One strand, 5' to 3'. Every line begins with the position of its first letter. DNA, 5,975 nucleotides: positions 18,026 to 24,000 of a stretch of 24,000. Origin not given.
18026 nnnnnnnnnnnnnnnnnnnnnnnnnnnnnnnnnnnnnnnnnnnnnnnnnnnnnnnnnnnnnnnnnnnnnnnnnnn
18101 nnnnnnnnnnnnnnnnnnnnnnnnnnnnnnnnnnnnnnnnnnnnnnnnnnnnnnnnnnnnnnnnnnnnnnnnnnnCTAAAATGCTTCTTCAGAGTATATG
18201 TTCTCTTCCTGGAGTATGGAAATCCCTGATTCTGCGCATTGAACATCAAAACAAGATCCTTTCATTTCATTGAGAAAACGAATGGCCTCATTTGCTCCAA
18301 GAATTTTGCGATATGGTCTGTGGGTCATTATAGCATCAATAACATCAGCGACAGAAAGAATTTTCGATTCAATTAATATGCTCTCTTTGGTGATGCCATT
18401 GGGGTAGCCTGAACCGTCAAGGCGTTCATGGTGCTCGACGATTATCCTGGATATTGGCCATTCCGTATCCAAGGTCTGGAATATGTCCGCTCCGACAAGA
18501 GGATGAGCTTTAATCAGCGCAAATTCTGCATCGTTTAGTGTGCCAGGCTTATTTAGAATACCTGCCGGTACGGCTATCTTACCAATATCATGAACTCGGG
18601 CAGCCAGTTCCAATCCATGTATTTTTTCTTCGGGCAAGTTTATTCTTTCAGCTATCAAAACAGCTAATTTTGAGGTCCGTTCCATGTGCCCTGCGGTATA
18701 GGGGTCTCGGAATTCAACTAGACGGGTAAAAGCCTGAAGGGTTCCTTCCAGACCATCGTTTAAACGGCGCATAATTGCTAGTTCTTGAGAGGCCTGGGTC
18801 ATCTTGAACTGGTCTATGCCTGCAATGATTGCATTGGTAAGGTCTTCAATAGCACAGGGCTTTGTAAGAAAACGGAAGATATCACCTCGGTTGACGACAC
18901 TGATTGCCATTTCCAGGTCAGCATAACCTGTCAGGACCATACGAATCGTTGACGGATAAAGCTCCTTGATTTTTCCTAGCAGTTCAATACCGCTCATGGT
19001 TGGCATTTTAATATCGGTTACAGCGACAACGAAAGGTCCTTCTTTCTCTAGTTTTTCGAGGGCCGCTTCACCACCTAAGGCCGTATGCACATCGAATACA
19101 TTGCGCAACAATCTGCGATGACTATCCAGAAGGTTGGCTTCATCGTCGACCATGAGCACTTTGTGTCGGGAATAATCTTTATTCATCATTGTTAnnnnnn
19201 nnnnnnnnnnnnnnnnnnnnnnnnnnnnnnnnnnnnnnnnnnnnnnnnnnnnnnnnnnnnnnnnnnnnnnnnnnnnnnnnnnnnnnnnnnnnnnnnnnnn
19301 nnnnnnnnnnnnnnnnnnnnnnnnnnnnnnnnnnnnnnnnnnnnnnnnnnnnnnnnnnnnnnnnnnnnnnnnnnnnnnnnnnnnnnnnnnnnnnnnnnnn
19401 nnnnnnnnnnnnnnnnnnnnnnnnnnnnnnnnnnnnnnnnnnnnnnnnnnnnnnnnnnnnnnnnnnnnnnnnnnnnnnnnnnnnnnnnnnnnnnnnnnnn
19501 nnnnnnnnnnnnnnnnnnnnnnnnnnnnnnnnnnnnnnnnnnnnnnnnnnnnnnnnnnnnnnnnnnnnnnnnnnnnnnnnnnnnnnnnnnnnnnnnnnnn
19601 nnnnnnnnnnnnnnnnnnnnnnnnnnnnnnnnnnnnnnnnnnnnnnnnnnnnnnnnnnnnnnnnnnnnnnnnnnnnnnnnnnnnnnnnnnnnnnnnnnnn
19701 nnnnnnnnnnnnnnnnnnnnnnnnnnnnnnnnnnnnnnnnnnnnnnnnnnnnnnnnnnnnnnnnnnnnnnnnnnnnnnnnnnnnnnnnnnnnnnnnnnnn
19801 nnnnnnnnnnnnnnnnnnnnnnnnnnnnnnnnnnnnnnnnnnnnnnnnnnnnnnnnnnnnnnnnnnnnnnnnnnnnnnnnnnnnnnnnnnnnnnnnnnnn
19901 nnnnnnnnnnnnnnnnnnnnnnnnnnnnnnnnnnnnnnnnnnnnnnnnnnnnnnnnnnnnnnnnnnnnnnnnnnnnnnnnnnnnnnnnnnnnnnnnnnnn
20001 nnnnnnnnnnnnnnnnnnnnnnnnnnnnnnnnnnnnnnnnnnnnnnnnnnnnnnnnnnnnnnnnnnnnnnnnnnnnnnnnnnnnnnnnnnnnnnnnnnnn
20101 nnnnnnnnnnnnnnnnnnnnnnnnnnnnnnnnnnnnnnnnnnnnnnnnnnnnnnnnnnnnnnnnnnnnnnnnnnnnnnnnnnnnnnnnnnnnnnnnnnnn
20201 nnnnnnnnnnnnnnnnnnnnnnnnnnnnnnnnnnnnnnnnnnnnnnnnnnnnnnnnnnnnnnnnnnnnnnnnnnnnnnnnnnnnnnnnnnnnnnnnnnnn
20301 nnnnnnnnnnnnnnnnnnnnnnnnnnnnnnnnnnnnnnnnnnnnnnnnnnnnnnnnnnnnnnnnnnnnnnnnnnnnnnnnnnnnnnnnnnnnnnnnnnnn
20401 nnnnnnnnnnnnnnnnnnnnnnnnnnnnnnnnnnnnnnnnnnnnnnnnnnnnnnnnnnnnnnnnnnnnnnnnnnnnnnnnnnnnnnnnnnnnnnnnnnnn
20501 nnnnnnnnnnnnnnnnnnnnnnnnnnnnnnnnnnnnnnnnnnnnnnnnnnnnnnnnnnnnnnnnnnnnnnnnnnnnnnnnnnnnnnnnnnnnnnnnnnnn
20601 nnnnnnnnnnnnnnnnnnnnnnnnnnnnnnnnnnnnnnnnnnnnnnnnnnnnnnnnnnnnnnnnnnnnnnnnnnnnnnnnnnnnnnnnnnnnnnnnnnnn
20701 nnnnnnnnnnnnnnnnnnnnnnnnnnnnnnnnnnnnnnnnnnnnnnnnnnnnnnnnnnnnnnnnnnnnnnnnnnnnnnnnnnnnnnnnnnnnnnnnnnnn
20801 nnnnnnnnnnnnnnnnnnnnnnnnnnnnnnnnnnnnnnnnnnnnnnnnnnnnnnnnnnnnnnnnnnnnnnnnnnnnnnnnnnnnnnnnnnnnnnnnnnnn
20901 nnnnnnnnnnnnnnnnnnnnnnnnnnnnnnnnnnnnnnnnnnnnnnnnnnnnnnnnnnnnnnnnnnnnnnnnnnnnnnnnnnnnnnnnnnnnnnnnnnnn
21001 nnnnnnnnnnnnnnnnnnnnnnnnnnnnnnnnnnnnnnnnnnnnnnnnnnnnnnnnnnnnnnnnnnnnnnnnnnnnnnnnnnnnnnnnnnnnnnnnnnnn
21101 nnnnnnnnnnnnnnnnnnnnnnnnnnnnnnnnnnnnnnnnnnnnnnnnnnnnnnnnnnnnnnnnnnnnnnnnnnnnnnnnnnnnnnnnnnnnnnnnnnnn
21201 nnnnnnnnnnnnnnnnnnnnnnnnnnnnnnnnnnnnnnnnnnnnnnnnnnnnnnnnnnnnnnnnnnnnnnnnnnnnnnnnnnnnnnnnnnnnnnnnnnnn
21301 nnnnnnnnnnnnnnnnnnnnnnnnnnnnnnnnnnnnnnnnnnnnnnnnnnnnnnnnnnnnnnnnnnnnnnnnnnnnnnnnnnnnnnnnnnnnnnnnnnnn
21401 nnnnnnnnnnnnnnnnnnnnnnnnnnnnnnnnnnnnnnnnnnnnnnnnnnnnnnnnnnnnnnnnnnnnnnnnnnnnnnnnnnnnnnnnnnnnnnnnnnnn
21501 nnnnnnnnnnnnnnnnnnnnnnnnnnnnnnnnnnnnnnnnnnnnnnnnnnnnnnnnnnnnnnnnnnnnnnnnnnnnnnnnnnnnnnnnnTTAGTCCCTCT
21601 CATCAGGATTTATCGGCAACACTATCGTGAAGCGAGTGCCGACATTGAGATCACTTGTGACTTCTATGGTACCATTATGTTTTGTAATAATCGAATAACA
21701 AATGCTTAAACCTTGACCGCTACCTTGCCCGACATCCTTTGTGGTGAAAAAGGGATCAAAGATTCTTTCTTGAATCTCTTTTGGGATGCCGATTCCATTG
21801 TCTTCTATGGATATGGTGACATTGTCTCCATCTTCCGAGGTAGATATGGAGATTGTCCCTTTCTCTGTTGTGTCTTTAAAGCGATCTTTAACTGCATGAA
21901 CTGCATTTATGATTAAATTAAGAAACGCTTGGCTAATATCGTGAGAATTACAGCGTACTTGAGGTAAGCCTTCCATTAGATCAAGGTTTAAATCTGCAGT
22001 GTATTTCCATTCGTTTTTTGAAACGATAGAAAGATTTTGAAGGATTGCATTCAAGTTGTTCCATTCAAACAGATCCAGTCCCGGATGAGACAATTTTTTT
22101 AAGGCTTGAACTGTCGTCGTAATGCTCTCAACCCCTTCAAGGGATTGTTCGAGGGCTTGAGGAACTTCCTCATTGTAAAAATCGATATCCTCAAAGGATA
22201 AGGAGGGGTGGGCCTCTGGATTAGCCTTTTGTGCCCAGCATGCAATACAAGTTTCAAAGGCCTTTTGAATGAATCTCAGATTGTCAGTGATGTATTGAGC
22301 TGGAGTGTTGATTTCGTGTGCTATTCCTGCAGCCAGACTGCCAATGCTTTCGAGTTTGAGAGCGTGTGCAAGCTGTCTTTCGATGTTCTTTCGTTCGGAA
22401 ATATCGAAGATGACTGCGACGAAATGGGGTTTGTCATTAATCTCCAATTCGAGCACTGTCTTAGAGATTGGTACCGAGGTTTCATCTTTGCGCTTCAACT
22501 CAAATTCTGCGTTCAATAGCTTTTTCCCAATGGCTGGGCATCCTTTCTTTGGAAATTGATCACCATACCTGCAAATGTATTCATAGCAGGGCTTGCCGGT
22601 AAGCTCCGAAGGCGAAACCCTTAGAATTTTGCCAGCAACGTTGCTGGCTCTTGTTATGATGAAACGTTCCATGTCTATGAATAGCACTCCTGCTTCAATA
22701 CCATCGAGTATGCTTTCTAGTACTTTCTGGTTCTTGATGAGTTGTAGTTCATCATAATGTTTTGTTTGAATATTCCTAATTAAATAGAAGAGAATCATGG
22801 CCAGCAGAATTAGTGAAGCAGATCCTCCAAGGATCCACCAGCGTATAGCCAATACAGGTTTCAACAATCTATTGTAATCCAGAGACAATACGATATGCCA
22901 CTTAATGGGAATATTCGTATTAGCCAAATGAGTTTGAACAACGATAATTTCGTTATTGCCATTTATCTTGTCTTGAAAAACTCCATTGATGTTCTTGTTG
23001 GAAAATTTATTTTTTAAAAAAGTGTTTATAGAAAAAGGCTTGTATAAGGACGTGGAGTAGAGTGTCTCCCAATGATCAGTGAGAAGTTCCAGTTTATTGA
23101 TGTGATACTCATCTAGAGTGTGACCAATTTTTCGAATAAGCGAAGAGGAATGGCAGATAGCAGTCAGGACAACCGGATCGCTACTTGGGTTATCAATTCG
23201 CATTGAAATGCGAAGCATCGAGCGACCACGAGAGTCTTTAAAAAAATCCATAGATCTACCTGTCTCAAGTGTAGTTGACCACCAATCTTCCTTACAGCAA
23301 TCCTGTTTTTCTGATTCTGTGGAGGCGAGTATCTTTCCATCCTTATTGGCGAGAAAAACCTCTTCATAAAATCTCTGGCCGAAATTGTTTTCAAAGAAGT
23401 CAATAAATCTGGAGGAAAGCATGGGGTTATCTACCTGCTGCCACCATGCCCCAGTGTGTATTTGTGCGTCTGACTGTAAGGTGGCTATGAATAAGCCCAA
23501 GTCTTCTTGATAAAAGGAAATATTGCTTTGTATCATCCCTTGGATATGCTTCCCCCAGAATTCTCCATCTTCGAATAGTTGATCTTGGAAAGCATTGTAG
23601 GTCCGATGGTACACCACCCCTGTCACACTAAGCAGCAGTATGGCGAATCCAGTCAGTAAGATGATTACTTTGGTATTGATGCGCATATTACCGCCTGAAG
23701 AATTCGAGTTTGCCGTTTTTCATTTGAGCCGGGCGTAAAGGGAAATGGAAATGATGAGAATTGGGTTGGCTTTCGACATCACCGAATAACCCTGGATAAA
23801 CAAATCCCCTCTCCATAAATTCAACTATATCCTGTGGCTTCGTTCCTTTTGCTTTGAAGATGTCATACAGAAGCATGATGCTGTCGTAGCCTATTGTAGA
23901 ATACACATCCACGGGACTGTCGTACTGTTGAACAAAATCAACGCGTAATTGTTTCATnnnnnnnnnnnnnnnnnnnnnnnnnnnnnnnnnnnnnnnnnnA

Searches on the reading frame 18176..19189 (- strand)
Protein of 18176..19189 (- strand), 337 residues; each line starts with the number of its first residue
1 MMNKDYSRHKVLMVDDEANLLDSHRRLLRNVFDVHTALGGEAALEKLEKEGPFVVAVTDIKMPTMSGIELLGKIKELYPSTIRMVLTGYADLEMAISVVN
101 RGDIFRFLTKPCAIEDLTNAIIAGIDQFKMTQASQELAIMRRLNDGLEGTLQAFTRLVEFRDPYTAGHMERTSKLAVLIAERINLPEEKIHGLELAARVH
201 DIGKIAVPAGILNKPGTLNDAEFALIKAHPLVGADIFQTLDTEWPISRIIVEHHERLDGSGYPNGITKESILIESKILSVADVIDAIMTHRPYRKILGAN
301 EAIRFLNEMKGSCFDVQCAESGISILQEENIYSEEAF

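Call 5: search_protein_families(library=pfam, proteins=[window:18176-19189:-], max_evalue=0.01)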
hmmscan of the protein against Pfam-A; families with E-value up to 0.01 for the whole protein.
window:18176-19189:- (337 aa): 3 families
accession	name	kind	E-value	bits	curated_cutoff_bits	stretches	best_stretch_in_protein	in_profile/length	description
PF13487.12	HD_5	-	2.2e-35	122.3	27.2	1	154-316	3-168/170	HD domain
PF00072.30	Response_reg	-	1.5e-19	70.6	30.2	1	11-121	1-110/111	Response regulator receiver domain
PF01966.28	HD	-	1.8e-17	64.1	22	1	166-286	2-115/116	HD domain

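Call 6: search_protein_families(library=ncbifam, proteins=[window:18176-19189:-], max_evalue=0.01)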
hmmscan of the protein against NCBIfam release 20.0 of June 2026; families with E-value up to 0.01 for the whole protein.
window:18176-19189:- (337 aa): 70 families (the best 25 are shown)
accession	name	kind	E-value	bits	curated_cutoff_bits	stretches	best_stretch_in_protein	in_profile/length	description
NF053512.1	nitric_RR_NosR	exception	3.1e-67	227.4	400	2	11-138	1-128/422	response regulator c-di-GMP phosphodiesterase, NosR family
NF006900.1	PRK09390.1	equivalog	4.1e-15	55.8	255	1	9-145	5-142/203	response regulator FixJ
NF047793.1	ResRegPgtA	equivalog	2.5e-14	52.9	650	1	8-132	5-128/414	two-component system response regulator PgtA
NF008469.0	PRK11361.1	equivalog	1.4e-13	50.3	714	1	8-127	4-122/461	acetoacetate metabolism transcriptional regulator AtoC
NF046020.1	HisKinCckABruc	equivalog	5.7e-13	47.6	1000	1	9-121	750-863/868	cell cycle histidine kinase CckA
NF011695.0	PRK15115.1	equivalog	1.1e-12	47.5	763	1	9-129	7-126/445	two-component system response regulator GlrR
TIGR01818.1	ntrC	equivalog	1.3e-12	47.3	558.6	1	12-129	2-118/463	nitrogen regulation protein NR(I)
NF051870.1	NAssimRespRegNtrX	equivalog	2.8e-12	46.3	600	1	10-158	3-152/452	nitrogen assimilation response regulator NtrX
NF046022.1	RespRegCpdRBruc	equivalog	3.1e-12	46.5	180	1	10-121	3-113/120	cell cycle two-component system response regulator CpdR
NF008176.1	PRK10923.1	equivalog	4.3e-12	45.4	620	1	8-141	3-135/469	nitrogen regulation protein NR(I)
NF052574.1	HisKinEspCMyxo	equivalog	4.5e-12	44.9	1200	1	6-122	663-780/785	serine histidine kinase EspC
NF033791.1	ActR_PrrA_rreg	equivalog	7.7e-12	45.5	250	1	10-127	3-119/173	ActR/PrrA/RegA family redox response regulator transcription factor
NF010076.0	PRK13557.1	subfamily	8.6e-11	40.9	631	1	7-126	414-534/540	histidine kinase famiy protein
NF052573.1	HisKinEspAMyxo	equivalog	3.4e-10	38.6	1400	1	7-117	631-742/755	serine histidine kinase EspA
NF040749.1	tetrathio_RR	equivalog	8.5e-10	38.7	290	1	12-135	3-125/191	tetrathionate respiration response regulator TtrR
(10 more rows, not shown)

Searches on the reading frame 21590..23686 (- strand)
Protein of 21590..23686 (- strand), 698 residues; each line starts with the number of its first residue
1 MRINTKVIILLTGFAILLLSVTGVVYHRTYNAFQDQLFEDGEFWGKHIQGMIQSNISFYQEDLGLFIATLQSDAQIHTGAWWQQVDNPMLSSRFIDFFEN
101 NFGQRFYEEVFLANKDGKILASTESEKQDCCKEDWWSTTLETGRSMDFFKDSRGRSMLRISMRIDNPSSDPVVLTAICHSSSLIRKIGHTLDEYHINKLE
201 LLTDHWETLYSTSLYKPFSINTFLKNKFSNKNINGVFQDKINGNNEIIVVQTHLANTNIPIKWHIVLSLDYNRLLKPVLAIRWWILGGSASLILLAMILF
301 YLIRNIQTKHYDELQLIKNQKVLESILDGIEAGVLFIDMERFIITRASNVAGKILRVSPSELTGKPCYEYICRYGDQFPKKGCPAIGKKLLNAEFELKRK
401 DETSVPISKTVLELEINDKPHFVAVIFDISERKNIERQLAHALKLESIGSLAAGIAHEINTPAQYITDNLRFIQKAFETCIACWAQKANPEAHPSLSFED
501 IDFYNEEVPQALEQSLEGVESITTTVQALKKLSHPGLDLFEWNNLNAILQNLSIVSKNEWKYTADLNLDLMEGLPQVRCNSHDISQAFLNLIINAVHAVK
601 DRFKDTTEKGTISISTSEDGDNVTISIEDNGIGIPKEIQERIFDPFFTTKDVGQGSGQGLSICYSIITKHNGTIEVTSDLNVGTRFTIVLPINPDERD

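Call 27: search_protein_families(library=pfam, proteins=[window:21590-23686:-], max_evalue=0.001)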
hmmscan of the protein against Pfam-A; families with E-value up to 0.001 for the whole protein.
window:21590-23686:- (698 aa): 4 families
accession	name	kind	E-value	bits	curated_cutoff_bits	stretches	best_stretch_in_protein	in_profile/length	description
PF02518.31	HATPase_c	-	9.1e-27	94.1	26.4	1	582-692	4-109/111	Histidine kinase-, DNA gyrase B-, and HSP90-like ATPase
PF14501.12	HATPase_c_5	-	4.2e-06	27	22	1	580-679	2-91/102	GHKL domain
PF13426.13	PAS_9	-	0.00072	20.2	27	0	334-431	4-103/103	PAS domain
PF02743.24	dCache_1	-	0.00098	19.2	45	0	51-164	17-135/240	Cache domain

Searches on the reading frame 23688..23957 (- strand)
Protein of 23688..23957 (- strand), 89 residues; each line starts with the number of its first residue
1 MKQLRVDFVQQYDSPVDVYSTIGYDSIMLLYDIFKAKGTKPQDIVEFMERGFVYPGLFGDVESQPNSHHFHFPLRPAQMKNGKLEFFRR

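Call 27: search_protein_families(library=pfam, proteins=[window:23688-23957:-], max_evalue=0.001)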
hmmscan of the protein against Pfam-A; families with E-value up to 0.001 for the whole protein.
window:23688-23957:- (89 aa): 1 family
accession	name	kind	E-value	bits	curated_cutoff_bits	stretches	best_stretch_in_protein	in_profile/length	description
PF13458.12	Peripla_BP_6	-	0.00014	22.1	31.7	1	3-82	260-342/343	Periplasmic binding protein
